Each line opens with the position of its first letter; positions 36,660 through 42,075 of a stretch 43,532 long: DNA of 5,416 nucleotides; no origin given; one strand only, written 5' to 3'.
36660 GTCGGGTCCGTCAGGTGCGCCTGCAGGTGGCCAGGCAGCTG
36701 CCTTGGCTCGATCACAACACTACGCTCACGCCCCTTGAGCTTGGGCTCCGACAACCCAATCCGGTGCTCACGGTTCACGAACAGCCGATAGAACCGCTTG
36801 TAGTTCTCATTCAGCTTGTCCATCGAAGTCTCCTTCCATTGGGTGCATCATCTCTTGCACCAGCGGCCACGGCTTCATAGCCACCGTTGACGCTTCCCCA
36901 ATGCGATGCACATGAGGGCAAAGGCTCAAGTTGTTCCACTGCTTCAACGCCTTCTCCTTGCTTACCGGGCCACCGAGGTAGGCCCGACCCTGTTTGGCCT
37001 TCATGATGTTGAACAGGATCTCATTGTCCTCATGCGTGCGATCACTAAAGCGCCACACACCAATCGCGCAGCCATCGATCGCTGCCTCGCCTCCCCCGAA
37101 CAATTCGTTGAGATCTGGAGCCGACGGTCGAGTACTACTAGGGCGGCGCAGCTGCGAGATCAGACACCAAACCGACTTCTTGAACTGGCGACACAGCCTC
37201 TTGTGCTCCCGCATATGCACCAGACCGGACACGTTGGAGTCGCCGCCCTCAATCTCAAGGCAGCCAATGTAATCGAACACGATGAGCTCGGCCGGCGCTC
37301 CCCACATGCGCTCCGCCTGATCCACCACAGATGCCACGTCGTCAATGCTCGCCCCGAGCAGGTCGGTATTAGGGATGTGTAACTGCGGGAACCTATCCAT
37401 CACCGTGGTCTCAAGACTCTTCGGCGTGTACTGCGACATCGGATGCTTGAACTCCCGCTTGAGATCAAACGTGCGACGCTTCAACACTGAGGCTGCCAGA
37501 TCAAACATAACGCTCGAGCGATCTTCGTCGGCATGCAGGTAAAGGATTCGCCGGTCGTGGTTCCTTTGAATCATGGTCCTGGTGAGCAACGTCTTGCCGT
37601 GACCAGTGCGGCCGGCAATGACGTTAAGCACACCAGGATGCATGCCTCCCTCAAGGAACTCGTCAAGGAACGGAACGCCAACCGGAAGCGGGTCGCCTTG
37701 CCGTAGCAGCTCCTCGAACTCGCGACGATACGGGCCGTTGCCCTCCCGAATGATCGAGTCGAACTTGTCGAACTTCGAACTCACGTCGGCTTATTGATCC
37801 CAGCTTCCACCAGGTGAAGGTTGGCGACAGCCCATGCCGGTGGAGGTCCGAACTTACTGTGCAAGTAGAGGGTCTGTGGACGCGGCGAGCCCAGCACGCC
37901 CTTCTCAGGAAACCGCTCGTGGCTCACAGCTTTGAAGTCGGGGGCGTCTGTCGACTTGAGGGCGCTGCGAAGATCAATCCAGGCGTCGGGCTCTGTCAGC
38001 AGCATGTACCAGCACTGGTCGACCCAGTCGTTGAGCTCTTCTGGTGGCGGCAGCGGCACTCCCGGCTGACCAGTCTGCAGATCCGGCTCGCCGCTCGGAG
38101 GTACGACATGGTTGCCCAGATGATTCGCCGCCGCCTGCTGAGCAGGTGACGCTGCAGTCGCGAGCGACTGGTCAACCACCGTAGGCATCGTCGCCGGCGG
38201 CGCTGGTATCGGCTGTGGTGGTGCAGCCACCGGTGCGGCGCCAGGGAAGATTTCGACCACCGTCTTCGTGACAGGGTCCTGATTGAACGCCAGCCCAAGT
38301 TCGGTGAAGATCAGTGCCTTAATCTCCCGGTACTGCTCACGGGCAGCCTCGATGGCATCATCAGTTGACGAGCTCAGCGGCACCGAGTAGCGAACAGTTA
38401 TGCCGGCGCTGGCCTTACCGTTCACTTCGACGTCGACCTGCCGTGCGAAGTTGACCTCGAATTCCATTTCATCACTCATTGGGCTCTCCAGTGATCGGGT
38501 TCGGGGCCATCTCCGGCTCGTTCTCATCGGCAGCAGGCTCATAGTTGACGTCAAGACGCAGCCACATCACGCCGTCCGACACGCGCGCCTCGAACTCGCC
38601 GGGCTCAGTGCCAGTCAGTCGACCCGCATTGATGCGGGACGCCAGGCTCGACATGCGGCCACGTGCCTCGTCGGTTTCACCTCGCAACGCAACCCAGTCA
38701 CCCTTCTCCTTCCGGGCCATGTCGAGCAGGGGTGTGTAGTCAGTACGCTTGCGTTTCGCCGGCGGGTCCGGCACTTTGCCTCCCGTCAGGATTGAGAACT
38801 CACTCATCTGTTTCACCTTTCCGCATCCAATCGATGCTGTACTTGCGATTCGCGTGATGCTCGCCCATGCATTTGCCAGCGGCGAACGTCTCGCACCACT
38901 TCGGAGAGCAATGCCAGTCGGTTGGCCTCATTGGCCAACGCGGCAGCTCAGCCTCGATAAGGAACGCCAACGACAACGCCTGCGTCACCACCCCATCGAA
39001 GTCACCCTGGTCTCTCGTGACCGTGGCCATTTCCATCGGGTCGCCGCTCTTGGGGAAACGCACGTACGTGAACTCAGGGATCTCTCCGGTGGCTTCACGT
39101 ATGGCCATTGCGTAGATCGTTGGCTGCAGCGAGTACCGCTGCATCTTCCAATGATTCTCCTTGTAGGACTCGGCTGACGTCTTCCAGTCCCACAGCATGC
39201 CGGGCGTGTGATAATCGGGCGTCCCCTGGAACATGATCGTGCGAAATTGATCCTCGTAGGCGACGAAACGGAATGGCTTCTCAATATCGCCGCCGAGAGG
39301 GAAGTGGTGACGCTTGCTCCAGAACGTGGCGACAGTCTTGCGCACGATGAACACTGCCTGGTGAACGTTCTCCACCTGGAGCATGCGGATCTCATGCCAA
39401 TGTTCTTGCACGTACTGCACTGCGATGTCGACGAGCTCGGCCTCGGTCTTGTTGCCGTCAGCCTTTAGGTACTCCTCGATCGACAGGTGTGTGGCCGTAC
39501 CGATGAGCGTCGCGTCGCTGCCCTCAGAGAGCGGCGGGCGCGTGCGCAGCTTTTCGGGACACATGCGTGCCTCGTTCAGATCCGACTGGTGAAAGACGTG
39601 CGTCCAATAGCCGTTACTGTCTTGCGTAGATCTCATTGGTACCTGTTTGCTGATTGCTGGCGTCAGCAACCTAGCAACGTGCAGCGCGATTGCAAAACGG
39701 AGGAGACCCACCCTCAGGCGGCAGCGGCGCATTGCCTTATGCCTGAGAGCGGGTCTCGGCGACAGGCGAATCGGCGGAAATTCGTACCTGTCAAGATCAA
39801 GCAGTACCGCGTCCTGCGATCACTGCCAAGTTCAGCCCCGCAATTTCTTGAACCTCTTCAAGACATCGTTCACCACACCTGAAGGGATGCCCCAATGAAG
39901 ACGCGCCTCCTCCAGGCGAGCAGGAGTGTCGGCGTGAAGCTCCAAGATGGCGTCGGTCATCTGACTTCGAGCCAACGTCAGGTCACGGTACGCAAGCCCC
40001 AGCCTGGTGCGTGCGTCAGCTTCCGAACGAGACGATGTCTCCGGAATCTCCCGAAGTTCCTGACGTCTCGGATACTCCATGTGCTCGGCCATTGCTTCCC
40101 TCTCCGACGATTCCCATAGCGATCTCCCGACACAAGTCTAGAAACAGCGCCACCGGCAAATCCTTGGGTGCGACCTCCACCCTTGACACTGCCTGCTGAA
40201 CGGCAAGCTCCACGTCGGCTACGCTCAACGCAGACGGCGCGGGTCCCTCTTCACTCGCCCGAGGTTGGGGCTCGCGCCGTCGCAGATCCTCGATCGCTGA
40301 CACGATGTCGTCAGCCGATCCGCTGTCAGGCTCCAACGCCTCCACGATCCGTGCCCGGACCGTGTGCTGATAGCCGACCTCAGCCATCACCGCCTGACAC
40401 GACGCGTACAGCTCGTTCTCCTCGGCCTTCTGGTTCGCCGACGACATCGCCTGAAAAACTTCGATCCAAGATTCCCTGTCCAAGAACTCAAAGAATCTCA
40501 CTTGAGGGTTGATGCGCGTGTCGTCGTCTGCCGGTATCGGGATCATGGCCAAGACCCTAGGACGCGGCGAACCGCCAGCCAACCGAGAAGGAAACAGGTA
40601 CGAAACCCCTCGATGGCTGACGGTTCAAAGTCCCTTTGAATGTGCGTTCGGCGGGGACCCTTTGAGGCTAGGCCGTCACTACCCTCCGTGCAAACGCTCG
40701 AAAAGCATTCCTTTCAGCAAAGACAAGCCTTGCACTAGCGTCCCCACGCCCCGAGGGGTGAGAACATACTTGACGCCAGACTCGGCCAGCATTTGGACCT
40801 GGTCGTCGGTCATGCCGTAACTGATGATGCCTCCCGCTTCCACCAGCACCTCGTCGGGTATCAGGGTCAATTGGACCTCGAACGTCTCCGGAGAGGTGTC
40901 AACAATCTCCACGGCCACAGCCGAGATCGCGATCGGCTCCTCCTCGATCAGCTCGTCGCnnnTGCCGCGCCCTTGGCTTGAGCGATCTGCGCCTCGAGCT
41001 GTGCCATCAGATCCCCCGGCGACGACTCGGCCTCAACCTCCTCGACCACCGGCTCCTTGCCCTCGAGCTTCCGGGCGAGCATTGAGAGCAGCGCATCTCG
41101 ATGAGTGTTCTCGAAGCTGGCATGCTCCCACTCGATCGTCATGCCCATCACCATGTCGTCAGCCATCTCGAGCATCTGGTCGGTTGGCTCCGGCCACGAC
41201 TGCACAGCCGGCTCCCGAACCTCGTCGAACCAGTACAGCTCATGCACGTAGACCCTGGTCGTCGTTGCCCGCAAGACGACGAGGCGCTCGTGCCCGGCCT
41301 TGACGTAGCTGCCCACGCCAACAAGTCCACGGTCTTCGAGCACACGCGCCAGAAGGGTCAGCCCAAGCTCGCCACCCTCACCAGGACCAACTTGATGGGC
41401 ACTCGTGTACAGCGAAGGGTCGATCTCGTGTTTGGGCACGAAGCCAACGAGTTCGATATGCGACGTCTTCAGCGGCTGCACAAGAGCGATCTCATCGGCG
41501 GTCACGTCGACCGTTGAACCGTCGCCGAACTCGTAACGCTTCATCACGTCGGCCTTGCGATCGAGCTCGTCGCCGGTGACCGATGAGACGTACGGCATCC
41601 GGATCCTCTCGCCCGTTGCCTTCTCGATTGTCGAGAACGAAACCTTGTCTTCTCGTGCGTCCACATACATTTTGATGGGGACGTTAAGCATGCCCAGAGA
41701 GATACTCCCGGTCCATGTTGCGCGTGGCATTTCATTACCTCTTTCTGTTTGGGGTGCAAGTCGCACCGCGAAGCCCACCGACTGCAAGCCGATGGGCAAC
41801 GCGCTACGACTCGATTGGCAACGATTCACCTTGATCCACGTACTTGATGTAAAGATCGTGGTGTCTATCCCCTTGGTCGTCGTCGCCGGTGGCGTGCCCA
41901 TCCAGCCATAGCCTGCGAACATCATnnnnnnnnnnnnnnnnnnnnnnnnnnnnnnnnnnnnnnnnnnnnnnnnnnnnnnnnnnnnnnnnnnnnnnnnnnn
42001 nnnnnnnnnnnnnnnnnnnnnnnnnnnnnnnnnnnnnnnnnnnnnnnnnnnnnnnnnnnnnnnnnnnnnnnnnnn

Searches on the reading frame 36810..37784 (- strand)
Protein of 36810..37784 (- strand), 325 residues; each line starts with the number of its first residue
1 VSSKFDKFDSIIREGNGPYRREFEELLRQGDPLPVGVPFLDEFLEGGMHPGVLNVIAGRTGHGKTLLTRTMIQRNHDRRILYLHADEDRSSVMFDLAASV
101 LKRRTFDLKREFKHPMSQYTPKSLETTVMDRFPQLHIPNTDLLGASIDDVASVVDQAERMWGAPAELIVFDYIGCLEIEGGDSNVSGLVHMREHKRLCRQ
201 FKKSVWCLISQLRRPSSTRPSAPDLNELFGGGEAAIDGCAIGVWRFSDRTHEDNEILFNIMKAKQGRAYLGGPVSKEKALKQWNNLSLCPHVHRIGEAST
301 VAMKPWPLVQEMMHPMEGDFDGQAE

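Call 12: search_protein_families(library=phrogs, proteins=[window:36810-37784:-], max_evalue=0.001)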
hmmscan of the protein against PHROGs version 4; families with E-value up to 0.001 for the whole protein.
window:36810-37784:- (325 aa): 5 families
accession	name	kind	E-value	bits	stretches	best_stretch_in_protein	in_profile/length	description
phrog_19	-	DNA, RNA and nucleotide metabolism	2.5e-13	50.8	1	27-266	326-561/621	DnaB-like replicative helicase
phrog_243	-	DNA, RNA and nucleotide metabolism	1.9e-12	47.7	1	24-225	9-205/273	DnaB-like replicative helicase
phrog_239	-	DNA, RNA and nucleotide metabolism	3.4e-12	47.1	1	27-267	334-578/801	DNA primase/helicase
phrog_97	-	other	3.6e-05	24.1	1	31-78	48-100/506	UvsX-like recombinase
phrog_8337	-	DNA, RNA and nucleotide metabolism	0.00038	21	1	27-74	44-91/273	DNA repair protein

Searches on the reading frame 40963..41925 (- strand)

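Call 65: search_protein_families(library=pfam, proteins=[window:40963-41925:-], max_evalue=0.001)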
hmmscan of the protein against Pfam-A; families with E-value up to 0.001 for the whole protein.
window:40963-41925:- (321 aa): 1 family
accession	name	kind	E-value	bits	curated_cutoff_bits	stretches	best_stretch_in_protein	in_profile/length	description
PF02735.22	Ku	-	2.4e-27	96.5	25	1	77-254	2-190/190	Ku70/Ku80 beta-barrel domain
